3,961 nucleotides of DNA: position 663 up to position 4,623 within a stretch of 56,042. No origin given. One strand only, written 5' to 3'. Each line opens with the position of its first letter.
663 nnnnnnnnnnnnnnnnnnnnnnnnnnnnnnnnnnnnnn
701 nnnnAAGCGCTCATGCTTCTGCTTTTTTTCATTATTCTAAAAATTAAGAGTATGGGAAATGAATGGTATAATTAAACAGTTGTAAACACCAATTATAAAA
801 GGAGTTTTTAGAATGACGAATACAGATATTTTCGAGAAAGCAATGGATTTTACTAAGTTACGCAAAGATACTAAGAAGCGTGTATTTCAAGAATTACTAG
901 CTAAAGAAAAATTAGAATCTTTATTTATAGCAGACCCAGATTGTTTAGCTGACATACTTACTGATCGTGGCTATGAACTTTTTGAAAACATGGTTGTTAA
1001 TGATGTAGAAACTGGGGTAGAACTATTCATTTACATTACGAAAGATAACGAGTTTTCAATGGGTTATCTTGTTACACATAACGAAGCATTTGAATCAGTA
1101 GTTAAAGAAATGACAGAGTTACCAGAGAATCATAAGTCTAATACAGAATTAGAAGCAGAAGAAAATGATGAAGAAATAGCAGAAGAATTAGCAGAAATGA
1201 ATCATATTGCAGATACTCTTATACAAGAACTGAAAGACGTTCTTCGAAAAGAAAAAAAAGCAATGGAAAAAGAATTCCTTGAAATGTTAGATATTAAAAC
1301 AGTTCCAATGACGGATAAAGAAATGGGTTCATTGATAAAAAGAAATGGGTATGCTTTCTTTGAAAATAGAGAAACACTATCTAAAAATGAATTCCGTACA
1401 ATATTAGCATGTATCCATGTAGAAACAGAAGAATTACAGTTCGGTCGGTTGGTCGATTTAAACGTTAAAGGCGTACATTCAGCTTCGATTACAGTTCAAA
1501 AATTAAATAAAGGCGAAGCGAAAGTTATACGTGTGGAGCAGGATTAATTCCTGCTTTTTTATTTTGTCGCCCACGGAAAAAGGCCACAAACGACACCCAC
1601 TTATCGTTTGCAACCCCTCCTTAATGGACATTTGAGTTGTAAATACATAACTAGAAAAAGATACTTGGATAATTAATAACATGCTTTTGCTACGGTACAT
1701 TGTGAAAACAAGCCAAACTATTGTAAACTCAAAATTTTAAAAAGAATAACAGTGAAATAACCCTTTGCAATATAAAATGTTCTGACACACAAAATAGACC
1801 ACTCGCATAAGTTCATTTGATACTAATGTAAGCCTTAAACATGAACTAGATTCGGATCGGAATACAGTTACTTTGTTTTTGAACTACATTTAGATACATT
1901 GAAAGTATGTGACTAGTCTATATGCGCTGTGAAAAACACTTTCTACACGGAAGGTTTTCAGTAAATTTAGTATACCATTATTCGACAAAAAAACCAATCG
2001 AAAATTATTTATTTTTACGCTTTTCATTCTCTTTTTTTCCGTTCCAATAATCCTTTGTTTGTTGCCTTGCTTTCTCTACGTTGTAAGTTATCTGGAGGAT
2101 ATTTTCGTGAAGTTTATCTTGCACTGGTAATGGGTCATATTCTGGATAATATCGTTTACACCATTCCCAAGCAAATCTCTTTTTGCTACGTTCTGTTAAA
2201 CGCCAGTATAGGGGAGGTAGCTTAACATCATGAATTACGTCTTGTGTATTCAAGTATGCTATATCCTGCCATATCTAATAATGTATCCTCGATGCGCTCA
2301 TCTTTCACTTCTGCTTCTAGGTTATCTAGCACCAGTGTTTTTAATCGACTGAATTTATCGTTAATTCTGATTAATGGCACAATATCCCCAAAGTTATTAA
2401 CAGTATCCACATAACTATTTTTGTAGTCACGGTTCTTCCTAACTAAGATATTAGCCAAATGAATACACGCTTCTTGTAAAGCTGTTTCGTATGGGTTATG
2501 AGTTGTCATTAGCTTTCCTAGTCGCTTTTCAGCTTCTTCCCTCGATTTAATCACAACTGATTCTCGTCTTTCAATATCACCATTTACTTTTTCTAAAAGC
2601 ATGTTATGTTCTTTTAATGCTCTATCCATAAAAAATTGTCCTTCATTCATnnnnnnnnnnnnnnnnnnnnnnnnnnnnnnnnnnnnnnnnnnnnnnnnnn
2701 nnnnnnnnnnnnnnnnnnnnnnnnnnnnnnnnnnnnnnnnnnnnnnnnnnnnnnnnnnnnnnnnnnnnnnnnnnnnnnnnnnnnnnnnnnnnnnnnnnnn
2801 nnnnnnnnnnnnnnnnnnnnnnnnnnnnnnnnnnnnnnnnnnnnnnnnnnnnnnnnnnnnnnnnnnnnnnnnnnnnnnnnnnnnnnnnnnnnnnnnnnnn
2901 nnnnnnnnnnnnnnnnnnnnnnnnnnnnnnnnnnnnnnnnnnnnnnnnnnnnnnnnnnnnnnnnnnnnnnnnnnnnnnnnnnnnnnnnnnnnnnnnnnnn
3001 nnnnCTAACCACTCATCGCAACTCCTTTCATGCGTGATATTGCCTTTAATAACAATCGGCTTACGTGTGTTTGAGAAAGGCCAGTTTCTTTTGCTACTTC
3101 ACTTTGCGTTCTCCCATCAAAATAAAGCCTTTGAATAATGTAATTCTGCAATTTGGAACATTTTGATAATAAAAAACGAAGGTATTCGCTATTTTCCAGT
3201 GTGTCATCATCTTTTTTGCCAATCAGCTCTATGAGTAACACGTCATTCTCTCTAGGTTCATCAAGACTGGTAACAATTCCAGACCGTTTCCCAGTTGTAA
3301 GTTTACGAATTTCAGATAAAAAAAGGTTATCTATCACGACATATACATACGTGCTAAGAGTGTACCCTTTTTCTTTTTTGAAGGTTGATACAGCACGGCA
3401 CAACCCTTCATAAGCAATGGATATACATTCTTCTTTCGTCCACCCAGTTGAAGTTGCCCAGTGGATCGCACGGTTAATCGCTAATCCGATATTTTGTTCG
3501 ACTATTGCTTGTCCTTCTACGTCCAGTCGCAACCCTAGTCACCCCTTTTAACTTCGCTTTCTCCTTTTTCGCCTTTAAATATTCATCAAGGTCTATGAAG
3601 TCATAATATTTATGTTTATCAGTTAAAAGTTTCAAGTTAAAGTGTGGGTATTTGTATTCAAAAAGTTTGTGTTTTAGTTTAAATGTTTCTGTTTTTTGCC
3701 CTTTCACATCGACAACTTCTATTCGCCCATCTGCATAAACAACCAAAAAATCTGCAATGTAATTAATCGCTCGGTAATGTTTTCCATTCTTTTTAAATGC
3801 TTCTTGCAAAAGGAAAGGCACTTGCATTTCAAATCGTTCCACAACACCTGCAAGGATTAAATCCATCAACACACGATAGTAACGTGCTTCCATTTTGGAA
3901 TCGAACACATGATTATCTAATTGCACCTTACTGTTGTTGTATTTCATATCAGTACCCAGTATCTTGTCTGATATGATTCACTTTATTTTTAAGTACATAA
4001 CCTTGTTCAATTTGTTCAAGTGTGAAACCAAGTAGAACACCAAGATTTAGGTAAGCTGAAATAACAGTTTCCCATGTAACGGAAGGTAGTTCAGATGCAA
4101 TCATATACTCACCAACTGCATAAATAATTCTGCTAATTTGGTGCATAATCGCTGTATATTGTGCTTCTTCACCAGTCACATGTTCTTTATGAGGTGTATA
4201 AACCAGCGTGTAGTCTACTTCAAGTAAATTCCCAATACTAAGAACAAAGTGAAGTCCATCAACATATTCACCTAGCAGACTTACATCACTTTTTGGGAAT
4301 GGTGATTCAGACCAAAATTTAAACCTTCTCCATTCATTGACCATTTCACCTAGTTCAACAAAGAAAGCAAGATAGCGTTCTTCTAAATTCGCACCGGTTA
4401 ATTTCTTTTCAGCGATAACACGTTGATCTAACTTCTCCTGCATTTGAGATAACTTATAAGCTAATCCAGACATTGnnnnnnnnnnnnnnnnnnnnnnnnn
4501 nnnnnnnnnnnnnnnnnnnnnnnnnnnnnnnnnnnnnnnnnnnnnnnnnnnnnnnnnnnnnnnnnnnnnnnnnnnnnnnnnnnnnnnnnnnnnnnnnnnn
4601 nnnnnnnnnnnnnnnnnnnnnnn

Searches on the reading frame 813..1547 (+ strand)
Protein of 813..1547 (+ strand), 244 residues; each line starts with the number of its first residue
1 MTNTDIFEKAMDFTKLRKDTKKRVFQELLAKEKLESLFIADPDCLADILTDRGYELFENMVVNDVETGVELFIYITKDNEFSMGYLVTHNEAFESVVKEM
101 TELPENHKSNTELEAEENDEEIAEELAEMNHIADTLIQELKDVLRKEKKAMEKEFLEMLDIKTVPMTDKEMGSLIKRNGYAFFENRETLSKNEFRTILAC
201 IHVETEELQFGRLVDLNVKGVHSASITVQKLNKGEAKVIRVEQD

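Call 36: search_protein_families(library=phrogs, proteins=[window:813-1547:+], max_evalue=0.01)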
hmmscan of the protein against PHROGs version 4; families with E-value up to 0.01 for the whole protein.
window:813-1547:+ (244 aa): 0 families

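Call 53: search_protein_families(library=pfam, proteins=[window:813-1547:+], max_evalue=0.01)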
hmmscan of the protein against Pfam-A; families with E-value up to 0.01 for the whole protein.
window:813-1547:+ (244 aa): 0 families

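Call 97: search_protein_families(library=ncbifam, proteins=[window:813-1547:+], max_evalue=0.01)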
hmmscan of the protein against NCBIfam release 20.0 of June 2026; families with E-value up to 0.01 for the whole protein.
window:813-1547:+ (244 aa): 1 family
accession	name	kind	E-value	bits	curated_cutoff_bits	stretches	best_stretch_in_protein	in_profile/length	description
NF006287.0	PRK08463.1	equivalog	0.002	17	775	1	57-126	407-471/479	acetyl-CoA carboxylase subunit A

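Call 98: search_protein_families(library=padloc, proteins=[window:813-1547:+], max_evalue=0.01)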
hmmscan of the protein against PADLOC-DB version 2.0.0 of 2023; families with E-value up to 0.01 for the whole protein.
window:813-1547:+ (244 aa): 1 family
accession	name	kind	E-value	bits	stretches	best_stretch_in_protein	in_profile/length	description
PDLC00105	GajB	-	0.00029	17.6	1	63-185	434-548/649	UrvD helicase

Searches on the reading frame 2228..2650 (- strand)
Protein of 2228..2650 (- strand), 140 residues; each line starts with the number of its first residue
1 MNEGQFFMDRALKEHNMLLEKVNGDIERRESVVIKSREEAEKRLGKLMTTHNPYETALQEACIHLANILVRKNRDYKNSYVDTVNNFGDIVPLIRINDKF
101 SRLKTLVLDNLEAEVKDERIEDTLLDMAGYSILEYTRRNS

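Call 53: search_protein_families(library=pfam, proteins=[window:2228-2650:-], max_evalue=0.01)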
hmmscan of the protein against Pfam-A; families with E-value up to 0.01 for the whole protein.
window:2228-2650:- (140 aa): 1 family
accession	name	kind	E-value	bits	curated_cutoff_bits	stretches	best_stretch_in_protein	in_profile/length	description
PF07659.16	DUF1599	-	4.9e-06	27.2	25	1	72-133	1-56/61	Nucleotide modification associated domain 1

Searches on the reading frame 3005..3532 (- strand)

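Call 53: search_protein_families(library=pfam, proteins=[window:3005-3532:-], max_evalue=0.01)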
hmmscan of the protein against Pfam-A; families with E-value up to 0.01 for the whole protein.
window:3005-3532:- (175 aa): 5 families
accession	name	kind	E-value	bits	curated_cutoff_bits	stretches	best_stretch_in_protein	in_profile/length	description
PF04542.20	Sigma70_r2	-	3.5e-09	36.7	24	1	11-78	2-68/71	Sigma-70 region 2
PF04545.22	Sigma70_r4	-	9.7e-08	31.9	24.1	1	131-169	11-49/50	Sigma-70, region 4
PF16509.11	KORA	-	0.0025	18.4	26.7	1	130-166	20-56/84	TrfB plasmid transcriptional repressor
PF01381.28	HTH_3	-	0.0032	17.9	23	1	140-160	9-29/55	Helix-turn-helix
PF08281.18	Sigma70_r4_2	-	0.0044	17.1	25.7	1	122-167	8-53/54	Sigma-70, region 4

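Call 97: search_protein_families(library=ncbifam, proteins=[window:3005-3532:-], max_evalue=0.01)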
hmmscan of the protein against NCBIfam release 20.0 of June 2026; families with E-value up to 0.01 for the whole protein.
window:3005-3532:- (175 aa): 33 families (the best 25 are shown)
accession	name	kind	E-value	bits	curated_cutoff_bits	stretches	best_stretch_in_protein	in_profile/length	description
TIGR02937.1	sigma70-ECF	superfamily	7.8e-19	67.9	42.9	1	10-169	6-162/165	sigma-70 family RNA polymerase sigma factor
TIGR02980.1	SigBFG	subfamily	3.4e-18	66.2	234.35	1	85-169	137-223/227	SigB/SigF/SigG family RNA polymerase sigma factor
NF004471.0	PRK05803.1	subfamily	1.5e-14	53.9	252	1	9-169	54-225/235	RNA polymerase sporulation sigma factor SigK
NF005514.0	PRK07122.1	subfamily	9.9e-14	51.1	372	1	94-169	183-260/264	RNA polymerase sigma factor SigF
TIGR02846.1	spore_sigmaK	equivalog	2.7e-13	50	298.65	1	9-168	52-222/227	RNA polymerase sporulation sigma factor SigK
TIGR02885.1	spore_sigF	equivalog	3.1e-13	50.1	321.45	1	89-169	146-228/231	RNA polymerase sporulation sigma factor SigF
TIGR02835.1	spore_sigmaE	equivalog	4.8e-13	49.1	348.6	1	9-169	56-227/234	RNA polymerase sporulation sigma factor SigE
NF006158.0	PRK08301.1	equivalog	6.1e-13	48.8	339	1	9-169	63-234/241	RNA polymerase sporulation sigma factor SigE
NF005644.0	PRK07408.1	subfamily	9.1e-11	41.9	261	2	9-64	31-86/258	RNA polymerase sigma factor SigF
NF004052.0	PRK05572.1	subfamily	1.2e-10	41.4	311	1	96-169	174-247/252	SigF/SigG family RNA polymerase sporulation sigma factor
NF006071.0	PRK08215.1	equivalog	2e-10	40.7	372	1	118-170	203-255/258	RNA polymerase sporulation sigma factor SigG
TIGR02850.1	spore_sigG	equivalog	5.1e-10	39.2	457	1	114-169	196-251/254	RNA polymerase sporulation sigma factor SigG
TIGR02941.1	Sigma_B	equivalog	6.7e-08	32.3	315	1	86-172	160-253/255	RNA polymerase sigma factor SigB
NF005248.0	PRK06759.1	equivalog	9.3e-08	32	133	1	34-170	31-152/156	RNA polymerase factor sigma-70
NF008890.0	PRK11924.1-3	equivalog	1.3e-06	27.9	284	1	49-169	82-198/205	RNA polymerase sigma factor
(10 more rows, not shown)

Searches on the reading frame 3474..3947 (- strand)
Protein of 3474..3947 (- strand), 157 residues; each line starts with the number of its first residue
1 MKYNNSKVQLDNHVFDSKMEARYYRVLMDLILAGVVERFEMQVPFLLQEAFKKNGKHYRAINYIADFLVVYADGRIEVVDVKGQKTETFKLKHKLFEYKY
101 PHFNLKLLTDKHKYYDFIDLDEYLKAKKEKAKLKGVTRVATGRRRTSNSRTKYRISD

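Call 54: search_protein_families(library=pfam, proteins=[window:3474-3947:-], max_evalue=0.01)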
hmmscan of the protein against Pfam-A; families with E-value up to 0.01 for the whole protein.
window:3474-3947:- (157 aa): 1 family
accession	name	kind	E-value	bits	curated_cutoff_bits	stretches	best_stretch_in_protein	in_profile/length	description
PF06356.17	DUF1064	-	9.4e-37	126.4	24.7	1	2-114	3-115/117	Protein of unknown function (DUF1064)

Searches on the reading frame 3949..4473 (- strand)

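Call 53: search_protein_families(library=pfam, proteins=[window:3949-4473:-], max_evalue=0.01)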
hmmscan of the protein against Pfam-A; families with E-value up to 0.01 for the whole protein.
window:3949-4473:- (174 aa): 1 family
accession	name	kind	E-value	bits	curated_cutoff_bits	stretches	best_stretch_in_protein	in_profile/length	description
PF08761.16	dUTPase_2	-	3.7e-38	131.8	22.9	1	7-174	4-162/162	dUTPase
